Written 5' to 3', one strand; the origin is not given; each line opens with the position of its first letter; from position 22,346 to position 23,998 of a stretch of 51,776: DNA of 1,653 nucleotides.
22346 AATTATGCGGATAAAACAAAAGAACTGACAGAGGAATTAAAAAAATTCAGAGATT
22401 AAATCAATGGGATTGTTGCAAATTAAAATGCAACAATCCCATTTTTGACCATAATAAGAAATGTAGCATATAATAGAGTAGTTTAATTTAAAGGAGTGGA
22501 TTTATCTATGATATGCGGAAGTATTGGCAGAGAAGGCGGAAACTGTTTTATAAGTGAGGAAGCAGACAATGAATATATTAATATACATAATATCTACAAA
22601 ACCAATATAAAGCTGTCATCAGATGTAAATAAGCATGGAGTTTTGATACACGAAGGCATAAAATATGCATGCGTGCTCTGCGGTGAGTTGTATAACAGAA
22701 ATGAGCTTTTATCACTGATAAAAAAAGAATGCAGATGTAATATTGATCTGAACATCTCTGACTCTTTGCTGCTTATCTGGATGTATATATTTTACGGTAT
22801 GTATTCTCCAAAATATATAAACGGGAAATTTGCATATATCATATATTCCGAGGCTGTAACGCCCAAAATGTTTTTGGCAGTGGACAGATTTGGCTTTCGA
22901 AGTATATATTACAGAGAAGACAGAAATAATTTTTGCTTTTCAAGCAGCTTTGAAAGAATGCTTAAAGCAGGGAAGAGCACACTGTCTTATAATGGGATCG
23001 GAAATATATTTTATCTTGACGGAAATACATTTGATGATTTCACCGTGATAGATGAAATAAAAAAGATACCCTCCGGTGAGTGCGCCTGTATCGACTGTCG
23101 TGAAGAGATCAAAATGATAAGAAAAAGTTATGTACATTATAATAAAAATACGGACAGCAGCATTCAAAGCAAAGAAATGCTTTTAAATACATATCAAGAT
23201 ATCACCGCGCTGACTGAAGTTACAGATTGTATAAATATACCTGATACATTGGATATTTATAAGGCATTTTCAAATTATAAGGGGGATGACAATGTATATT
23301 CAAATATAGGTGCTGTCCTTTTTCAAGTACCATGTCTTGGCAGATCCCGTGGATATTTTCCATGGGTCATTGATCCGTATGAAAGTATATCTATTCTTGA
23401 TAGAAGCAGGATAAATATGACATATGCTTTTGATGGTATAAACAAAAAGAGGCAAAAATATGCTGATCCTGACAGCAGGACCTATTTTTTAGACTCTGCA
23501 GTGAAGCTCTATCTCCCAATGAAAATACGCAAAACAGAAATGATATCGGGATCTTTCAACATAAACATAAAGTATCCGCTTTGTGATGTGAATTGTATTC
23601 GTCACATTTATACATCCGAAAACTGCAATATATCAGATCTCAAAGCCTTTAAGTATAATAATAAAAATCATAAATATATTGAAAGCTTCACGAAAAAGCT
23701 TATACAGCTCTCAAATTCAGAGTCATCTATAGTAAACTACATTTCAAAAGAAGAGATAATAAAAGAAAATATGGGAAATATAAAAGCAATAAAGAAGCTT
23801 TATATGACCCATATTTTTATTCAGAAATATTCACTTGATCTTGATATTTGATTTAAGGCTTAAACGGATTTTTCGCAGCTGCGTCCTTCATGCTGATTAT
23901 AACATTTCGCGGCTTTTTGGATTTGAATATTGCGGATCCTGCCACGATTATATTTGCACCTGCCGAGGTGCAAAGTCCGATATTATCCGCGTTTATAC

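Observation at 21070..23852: Sharply AT-rich two-gene insertion wedged between the alaS terminator and the rpe stop codon: candidate uncharacterised accessory system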

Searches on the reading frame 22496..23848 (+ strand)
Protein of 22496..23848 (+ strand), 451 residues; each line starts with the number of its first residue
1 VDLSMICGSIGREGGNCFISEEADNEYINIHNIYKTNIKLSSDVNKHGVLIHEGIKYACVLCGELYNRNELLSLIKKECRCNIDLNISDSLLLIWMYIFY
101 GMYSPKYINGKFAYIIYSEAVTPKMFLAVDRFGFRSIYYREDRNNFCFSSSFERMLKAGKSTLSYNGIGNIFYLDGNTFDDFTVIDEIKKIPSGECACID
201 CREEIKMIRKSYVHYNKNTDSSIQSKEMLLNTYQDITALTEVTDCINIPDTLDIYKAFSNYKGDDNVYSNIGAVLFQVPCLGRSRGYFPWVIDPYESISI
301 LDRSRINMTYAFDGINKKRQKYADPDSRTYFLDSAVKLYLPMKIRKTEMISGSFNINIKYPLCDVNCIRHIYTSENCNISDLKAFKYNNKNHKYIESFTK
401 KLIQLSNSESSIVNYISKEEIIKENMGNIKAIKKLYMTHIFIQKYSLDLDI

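Call 3: search_protein_families(library=pfam, proteins=[window:22496-23848:+], max_evalue=1)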
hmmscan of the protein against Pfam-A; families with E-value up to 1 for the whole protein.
window:22496-23848:+ (451 aa): 2 families
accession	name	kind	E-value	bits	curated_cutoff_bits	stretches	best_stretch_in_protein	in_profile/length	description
PF13537.11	GATase_7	-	1.5e-12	48.1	25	1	53-156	20-122/123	Glutamine amidotransferase domain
PF13522.11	GATase_6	-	3.7e-06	27.4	27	1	55-150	37-129/130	Glutamine amidotransferase domain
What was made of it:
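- Checked: Gene 2 matches only the glutamine amidotransferase domain (PF13537, E 1.5e-12) and not the Asn_synthase domain (call 3).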

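Call 4: search_protein_families(library=padloc, proteins=[window:22496-23848:+], max_evalue=1)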
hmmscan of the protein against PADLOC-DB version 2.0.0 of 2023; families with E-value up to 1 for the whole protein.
window:22496-23848:+ (451 aa): 0 families

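Call 5: search_protein_families(library=ncbifam, proteins=[window:22496-23848:+], max_evalue=1)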
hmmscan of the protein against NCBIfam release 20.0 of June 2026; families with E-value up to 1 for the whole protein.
window:22496-23848:+ (451 aa): 5 families
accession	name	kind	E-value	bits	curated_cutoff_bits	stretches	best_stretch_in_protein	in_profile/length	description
TIGR03104.1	trio_amidotrans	equivalog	2e-12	46.2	570.1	1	49-225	62-237/589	N-acetylglutaminylglutamine amidotransferase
NF033535.1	lass_lactam_cya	exception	3e-12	45.9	525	1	66-236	79-244/668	lasso peptide isopeptide bond-forming cyclase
TIGR01536.1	asn_synth_AEB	equivalog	8.7e-12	44.8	267.1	1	56-218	70-229/517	asparagine synthase (glutamine-hydrolyzing)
TIGR03108.1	eps_aminotran_1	hypoth_equivalog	2.2e-08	33.3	816.9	1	51-224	64-238/628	XrtA/PEP-CTERM system amidotransferase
NF006949.0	PRK09431.1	equivalog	1.8e-07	30.1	499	1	57-165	70-175/554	asparagine synthase B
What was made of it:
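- On Asparagine synthase (glutamine-hydrolysing), AsnB / TIGR01536: 44.8 bits against a cut-off of 267.1 (call 5).
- On Lasso-peptide cyclase (NF033535): 45.9 bits against 525 (call 5).
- Closest known: Lasso-peptide cyclases. Same: Weak N-terminal similarity (45.9 bits, call 5).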

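Call 6: search_protein_families(library=phrogs, proteins=[window:22496-23848:+], max_evalue=1)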
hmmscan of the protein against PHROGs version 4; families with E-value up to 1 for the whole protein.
window:22496-23848:+ (451 aa): 2 families
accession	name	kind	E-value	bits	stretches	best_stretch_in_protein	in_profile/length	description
phrog_16728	-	unknown function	1.9e-10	41.2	1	61-226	74-236/579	-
phrog_2615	-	unknown function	0.033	14.3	0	169-224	81-136/353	-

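Call 11: find_homologous_proteins(query=window:22508-23848:+, max_evalue=0.001)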
Query window:22508-23848:+ (447 aa): 5 proteins with E <= 0.001 among 3801 candidates.
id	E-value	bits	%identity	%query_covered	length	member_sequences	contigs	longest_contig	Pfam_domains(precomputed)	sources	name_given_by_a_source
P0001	0.0e+0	1015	100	100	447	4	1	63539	PF13522.12,PF13537.12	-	-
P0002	4.9e-190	650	67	100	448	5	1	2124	PF13522.12,PF13537.12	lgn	-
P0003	2.3e-57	213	33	90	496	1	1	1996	PF13522.12,PF13537.12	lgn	-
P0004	1.0e-53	201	32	92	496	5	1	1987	PF13522.12,PF13537.12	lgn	-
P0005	6.7e-4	37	27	37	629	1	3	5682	PF00733.28,PF13522.12,PF13537.12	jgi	jgi:asparagine synthase (glutamine-hydrolysing)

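Call 13: find_encoding_contigs(protein=P0002, flank=10000)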
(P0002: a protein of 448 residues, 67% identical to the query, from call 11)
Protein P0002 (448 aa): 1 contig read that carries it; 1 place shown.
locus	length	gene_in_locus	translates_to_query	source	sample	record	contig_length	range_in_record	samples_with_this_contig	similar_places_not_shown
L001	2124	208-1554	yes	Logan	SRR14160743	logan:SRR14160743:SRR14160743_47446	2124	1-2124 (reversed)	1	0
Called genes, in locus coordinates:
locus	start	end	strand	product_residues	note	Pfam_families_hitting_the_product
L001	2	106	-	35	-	?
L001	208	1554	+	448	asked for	PF13522:GATase_6 (weak), PF13537:GATase_7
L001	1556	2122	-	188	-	?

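Call 15: find_encoding_contigs(protein=P0003, flank=10000)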
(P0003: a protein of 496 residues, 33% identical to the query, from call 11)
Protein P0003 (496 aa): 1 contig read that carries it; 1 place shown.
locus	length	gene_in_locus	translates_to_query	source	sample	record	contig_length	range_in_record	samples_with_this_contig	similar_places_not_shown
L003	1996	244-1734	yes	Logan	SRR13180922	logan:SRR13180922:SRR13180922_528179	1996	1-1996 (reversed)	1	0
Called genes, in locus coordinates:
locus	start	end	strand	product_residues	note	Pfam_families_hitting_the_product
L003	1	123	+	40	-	?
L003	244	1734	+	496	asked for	PF13537:GATase_7, PF13522:GATase_6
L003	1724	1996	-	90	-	?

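Call 16: find_encoding_contigs(protein=P0004, flank=10000)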
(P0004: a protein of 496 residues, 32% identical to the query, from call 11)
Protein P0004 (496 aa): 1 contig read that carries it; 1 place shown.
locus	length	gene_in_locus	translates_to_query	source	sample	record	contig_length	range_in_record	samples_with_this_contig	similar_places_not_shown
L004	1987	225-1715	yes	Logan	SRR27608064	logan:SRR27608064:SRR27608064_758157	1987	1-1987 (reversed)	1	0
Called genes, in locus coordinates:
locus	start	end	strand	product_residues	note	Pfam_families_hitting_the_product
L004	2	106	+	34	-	?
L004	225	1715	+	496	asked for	PF13522:GATase_6 (weak), PF13537:GATase_7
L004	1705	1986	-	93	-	?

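Call 21: find_related_loci(query=A1, collection=genome_contigs, flank=10000)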
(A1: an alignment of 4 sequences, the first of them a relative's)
Query A1 (447 aa) in genome_contigs; peptide patterns used: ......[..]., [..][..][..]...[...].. (x = any residue, [..] = any of these).
63 stretches matched a pattern, but none encodes a relative of the query by tblastn (E <= 1e-3).
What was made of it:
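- Tried and rejected: The scan with the 4-sequence family alignment found nothing (call 21).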

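Call 26: predict_structure(alignment_id=A1)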
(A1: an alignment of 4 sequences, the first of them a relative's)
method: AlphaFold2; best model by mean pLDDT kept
length: 447 residues; sequences in the alignment: 4
mean_pLDDT: 32.6   pTM: 0.27
mean pLDDT of the five models: 32.6, 31.8, 31.3, 29.0, 28.6
residues with pLDDT >= 90: 0; 70-90: 0; 50-70: 33; < 50: 414
segments of 3 or more residues with pLDDT < 50: 1-64, 74-338, 340-391, 405-413, 423-429, 431-433, 436-447
pLDDT, mean of each block of 10 residues (from residue 1): 20 20 22 24 27 30 47 44 42 34 25 27 31 36 37 30 24 22 28 28 22 24 25 27 36 38 36 35 29 24 23 27 32 44 40 30 27 28 34 55 51 55 49 48 33
secondary structure, 60 per line:
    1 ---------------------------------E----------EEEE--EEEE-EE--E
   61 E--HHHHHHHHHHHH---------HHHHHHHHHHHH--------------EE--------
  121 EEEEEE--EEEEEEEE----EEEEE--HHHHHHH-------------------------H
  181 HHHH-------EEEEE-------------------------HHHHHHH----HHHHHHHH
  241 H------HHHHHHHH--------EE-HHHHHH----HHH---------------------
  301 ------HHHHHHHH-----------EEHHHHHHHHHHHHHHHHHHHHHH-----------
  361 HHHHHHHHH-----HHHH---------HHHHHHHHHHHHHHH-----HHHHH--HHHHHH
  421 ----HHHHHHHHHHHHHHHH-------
elements in order: E45-48 E51-54 H64-75 H85-96 E121-126 E129-136 E141-145 H148-154 H180-184 E192-196 H222-228 H233-241 H248-255 H267-272 H307-314 H328-349 H361-369 H375-378 H388-402 H408-412 H415-420 H425-440
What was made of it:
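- The 4-sequence model failed (call 26).
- Tried and rejected: With four sequences the mean pLDDT was 32.6, so the model was unusable (call 26).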

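Call 28: search_protein_representatives(alignment_id=A1)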
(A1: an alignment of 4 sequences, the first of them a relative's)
Query: 4 sequences, 448 profile positions. Proteins with E-value up to 0.001 (for the whole library): 15947; up to 1e-10: 1348; up to 1e-30: 6. The best 150 are listed.
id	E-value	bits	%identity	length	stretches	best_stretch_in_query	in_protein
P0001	2.3e-233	791.4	-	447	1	3-448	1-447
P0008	1.4e-180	617.4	-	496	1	1-448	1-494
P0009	2.1e-119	415.8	-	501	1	1-446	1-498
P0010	1.1e-92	327.8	-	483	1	1-448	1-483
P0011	4.3e-66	240.1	-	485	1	1-447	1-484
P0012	6.6e-66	239.4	-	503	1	35-447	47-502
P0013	2.0e-29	119.2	-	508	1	56-317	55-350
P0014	3.3e-28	115.2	-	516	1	41-378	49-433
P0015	5.4e-25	104.6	-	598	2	33-200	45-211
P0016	7.2e-24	100.9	-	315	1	40-203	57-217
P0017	2.7e-21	92.4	-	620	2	53-228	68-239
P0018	2.2e-20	89.4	-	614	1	1-218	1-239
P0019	5.0e-20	88.2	-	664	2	38-245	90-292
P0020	6.9e-20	87.8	-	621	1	47-239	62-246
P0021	4.7e-19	85.0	-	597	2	42-204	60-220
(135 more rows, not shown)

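Call 31: find_homologous_proteins(query=A2, max_evalue=1e-20)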
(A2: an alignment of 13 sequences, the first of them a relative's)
Query A2 (13 sequences) (447 aa, profile of the alignment): 7 proteins with E <= 1e-20 among 7071 candidates.
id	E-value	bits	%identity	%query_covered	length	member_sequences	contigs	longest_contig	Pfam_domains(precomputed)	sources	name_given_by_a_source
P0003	2.7e-196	671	33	90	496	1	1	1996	PF13522.12,PF13537.12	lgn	-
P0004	3.2e-193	661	32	92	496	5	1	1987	PF13522.12,PF13537.12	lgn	-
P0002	1.1e-149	518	67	100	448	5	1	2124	PF13522.12,PF13537.12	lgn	-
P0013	5.7e-149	515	22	55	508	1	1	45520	PF13522.12,PF13537.12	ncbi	-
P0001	3.1e-145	503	100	100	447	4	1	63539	PF13522.12,PF13537.12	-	-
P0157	9.2e-34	135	33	25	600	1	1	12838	PF00733.28,PF13522.12,PF13537.12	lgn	-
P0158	6.3e-32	129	27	42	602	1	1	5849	PF00733.28,PF13522.12,PF13537.12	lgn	-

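Call 32: search_protein_families(library=pfam, alignment_id=A2, max_evalue=0.1)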
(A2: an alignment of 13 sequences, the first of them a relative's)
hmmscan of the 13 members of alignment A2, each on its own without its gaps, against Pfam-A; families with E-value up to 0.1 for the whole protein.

A. member 1, P0001 (447 aa): 2 families
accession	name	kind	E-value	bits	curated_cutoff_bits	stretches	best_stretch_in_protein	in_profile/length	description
PF13537.11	GATase_7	-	1.4e-12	48.1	25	1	49-152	20-122/123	Glutamine amidotransferase domain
PF13522.11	GATase_6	-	3.6e-06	27.5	27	1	51-146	37-129/130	Glutamine amidotransferase domain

B. families by the number of members that match (of 13 scanned): 7 families
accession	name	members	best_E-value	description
PF13537.11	GATase_7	13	2.5e-16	Glutamine amidotransferase domain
PF13522.11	GATase_6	13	2.9e-12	Glutamine amidotransferase domain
PF12481.13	DUF3700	3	0.003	Aluminium induced protein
PF09268.16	Clathrin-link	1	0.047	Clathrin, heavy-chain linker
PF21404.3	AMG1_III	1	0.062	Phosphoacetylglucosamine mutase AMG1, domain III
PF19061.5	DUF5757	1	0.069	Family of unknown function (DUF5757)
PF02072.20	Orexin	1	0.074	Prepro-orexin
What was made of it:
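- On Asparagine synthase (glutamine-hydrolysing), AsnB / TIGR01536: PF13537 at E 1.5e-12, above the gathering score, in all 13 members (calls 3, 32). There is no PF00733 hit in 13 members (call 32).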

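Call 33: find_encoding_contigs(protein=P0013, flank=10000)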
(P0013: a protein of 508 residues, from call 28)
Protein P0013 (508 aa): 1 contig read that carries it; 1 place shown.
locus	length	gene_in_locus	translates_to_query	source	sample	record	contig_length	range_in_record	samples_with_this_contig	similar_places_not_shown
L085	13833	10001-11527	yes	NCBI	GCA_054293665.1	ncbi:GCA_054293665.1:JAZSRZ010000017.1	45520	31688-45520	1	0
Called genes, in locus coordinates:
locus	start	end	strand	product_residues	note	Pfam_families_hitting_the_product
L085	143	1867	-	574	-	PF00501:AMP-binding, PF23562:AMP-binding_C_3 (weak), PF13193:AMP-binding_C (weak)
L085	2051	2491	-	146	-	-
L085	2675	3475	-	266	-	-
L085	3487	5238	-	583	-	PF05833:NFACT_N, PF05670:NFACT-R_1, PF18297:NFACT-R_2 (weak)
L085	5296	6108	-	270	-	PF00702:Hydrolase, PF13344:Hydrolase_6, PF13419:HAD_2 (faint), PF13242:Hydrolase_like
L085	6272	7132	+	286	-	PF01869:BcrAD_BadFG, PF03630:Fumble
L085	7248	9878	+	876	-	PF01411:tRNA-synt_2c, PF07973:tRNA_SAD, PF02272:DHHA1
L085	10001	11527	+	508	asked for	PF13537:GATase_7, PF13522:GATase_6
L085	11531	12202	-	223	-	PF00834:Ribul_P_3_epim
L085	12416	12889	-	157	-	PF02542:YgbB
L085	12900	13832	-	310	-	?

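Call 34: find_encoding_contigs(protein=P0009, flank=10000)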
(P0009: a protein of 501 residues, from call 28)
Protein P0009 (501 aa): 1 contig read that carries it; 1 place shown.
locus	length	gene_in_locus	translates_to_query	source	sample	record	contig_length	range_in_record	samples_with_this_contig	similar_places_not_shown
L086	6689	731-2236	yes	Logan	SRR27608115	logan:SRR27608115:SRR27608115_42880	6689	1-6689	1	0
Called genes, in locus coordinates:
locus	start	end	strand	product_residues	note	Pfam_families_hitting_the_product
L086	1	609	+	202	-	?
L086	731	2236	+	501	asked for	PF13537:GATase_7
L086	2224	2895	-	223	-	PF00834:Ribul_P_3_epim, PF00215:OMPdecase (faint)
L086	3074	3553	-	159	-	PF02542:YgbB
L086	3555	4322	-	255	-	PF01128:IspD, PF12804:NTP_transf_3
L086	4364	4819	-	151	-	PF02502:LacAB_rpiB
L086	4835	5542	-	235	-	PF00814:TsaD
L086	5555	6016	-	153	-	PF02367:TsaE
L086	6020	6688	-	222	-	?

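Call 35: find_encoding_contigs(protein=P0011, flank=10000)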
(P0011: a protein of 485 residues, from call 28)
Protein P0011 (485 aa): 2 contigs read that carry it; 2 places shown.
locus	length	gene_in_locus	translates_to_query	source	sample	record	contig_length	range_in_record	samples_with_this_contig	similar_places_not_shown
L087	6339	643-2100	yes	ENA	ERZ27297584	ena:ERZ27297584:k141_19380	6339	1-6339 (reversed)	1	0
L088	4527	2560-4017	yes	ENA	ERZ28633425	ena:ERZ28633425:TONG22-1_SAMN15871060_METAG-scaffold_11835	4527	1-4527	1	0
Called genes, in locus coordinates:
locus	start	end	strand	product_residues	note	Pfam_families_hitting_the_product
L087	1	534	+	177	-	?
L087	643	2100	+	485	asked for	PF13522:GATase_6, PF13537:GATase_7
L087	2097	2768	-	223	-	PF00215:OMPdecase (faint), PF00834:Ribul_P_3_epim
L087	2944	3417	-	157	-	PF02542:YgbB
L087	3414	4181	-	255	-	PF01128:IspD, PF12804:NTP_transf_3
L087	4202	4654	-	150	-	PF02502:LacAB_rpiB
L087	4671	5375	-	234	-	PF00814:TsaD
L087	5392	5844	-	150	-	PF02367:TsaE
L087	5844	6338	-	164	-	?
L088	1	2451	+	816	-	?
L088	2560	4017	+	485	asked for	PF13522:GATase_6, PF13537:GATase_7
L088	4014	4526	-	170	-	?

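Call 37: find_related_loci(query=A2, collection=genome_contigs, flank=5000)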
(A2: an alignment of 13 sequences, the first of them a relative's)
Query A2 (447 aa) in genome_contigs; peptide patterns used: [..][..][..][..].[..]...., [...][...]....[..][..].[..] (x = any residue, [..] = any of these).
42 stretches matched a pattern; 6 encode a relative of the query (tblastn E <= 1e-3); 6 distinct loci.
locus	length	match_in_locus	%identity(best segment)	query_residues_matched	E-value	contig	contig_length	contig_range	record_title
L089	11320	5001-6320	27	45-447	1e-38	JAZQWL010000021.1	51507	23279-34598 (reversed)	MAG: Eubacteriales bacterium isolate T1900045166_TC20190160.MAGScoT_cleanbin_000008 SGB_5140_k141_732028, whole genome s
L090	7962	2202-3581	27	23-444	4e-34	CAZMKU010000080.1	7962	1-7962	MAG TPA_asm: uncultured Clostridium sp. isolate SRP315200_co1_163 genome assembly, contig: NODE_21441_length_7962_cov_9.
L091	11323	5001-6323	25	46-447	6e-31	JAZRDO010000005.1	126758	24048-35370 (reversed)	MAG: Eubacteriales bacterium isolate T1900045506_YK20190200.MAGScoT_cleanbin_000014 SGB_7531_k141_2956209, whole genome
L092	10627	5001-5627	26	48-249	3e-13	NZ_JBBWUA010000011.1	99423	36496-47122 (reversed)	Desulfitobacterium sp. THU1 Unigene11, whole genome shotgun sequence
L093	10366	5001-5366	30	48-170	7e-12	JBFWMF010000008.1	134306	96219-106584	MAG: Desulfitobacterium sp. isolate CA_2019_NHSR_83 NODE_360_length_134306_cov_11.811901_NHSR, whole genome shotgun sequ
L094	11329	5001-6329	34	42-368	1e-25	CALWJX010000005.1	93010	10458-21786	MAG: uncultured Clostridia bacterium isolate BRZ_FI__bin114 genome assembly, contig: BRZ_FI__NODE_295_length_93010_cov_6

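Call 38: find_related_loci(query=A2, collection=metagenome_contigs, flank=5000)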
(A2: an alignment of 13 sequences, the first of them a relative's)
Query A2 (447 aa) in metagenome_contigs; peptide patterns used: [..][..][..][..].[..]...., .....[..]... (x = any residue, [..] = any of these).
56 stretches matched a pattern; 2 encode a relative of the query (tblastn E <= 1e-3); 2 distinct loci.
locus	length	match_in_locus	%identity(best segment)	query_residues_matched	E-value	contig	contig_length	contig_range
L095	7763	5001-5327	27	40-151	2e-7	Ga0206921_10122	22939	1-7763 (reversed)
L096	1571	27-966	21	162-368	8e-6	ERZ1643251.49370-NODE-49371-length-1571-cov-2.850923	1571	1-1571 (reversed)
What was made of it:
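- Tried and rejected: It gave only two weak partial hits (call 38).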

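Call 39: find_related_loci(query=A2, collection=viral_contigs, flank=5000)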
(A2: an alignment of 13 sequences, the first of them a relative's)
Query A2 (447 aa) in viral_contigs; peptide patterns used: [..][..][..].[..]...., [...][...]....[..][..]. (x = any residue, [..] = any of these).
21 stretches matched a pattern, but none encodes a relative of the query by tblastn (E <= 1e-3).

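Call 47: search_protein_families(library=pfam, proteins=[L089:4824-6320:+], max_evalue=0.01)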
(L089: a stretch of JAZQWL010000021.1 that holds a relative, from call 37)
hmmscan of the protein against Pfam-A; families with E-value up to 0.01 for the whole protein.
L089:4824-6320:+ (499 aa): 2 families
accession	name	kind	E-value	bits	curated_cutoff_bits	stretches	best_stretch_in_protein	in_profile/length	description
PF13537.11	GATase_7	-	2.3e-14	53.9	25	1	64-173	20-121/123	Glutamine amidotransferase domain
PF13522.11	GATase_6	-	7.7e-11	42.6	27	1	42-168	17-129/130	Glutamine amidotransferase domain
